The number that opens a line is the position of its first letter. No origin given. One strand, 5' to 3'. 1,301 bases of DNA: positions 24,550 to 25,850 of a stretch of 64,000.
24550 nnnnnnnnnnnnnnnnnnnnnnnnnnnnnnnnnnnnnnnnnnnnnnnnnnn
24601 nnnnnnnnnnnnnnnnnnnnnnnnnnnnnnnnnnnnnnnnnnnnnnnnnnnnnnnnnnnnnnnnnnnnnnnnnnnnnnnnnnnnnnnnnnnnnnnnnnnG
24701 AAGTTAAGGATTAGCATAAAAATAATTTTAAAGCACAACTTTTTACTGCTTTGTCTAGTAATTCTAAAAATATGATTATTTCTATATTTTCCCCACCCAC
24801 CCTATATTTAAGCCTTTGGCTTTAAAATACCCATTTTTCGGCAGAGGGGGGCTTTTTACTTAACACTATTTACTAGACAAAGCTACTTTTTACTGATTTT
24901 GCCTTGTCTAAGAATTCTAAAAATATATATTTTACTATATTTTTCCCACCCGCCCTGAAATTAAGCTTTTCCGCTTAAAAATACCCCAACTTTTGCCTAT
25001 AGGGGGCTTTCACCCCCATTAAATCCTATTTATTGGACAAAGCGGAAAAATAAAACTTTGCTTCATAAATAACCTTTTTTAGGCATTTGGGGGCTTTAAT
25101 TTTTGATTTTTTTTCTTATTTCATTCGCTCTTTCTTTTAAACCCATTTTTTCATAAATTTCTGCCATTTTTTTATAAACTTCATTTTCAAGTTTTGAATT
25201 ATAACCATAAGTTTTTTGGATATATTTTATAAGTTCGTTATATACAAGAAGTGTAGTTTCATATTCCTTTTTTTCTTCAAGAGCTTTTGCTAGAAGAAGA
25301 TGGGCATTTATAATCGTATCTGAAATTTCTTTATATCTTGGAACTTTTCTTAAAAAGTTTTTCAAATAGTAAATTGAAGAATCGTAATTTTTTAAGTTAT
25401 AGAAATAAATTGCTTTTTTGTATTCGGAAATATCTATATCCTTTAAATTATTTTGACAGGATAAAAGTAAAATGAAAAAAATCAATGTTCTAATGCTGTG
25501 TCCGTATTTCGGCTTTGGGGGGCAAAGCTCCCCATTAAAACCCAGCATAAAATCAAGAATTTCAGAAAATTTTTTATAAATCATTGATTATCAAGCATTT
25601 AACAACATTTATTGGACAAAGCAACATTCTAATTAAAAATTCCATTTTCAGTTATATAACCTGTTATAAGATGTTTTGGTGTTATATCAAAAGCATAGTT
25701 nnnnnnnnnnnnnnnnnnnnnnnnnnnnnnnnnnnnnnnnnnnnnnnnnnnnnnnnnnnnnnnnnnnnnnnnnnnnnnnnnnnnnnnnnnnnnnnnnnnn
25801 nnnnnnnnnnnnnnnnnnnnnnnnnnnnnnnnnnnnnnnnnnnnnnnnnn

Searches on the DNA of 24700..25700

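Call 30: search_rna_families(source=window, start=24700, end=25700, threshold=evalue, max_evalue=10)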
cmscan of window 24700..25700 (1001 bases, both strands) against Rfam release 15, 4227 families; matches with E-value up to 10: 6.
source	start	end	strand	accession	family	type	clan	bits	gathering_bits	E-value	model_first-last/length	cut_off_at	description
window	24731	24822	-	RF02155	NCRUPAR_2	Gene; lncRNA;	-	21.8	80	6.8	1-99/99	no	Non-protein coding RNA, upstream of F2R/PAR1 conserved region 2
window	25600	25685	+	RF02515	AfaR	Gene; sRNA;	-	19.4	100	0.88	1-234/234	no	AfaR small RNA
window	25296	25361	+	RF00078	MicA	Gene; sRNA;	-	19.1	41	3.5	1-75/75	no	MicA sRNA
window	25558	25613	-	RF00071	SNORD73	Gene; snRNA; snoRNA; CD-box;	-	18.2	42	5.1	1-72/72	no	Small nucleolar RNA SNORD73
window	25410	25516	-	RF02577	tsr24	Gene; sRNA;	-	14.5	50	1.3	1-238/238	no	S. aureus tsr24 small RNA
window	24726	24857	+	RF02672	SprX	Gene; sRNA;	-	12.4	80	8.2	1-151/151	no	Small pathogenicity island RNA X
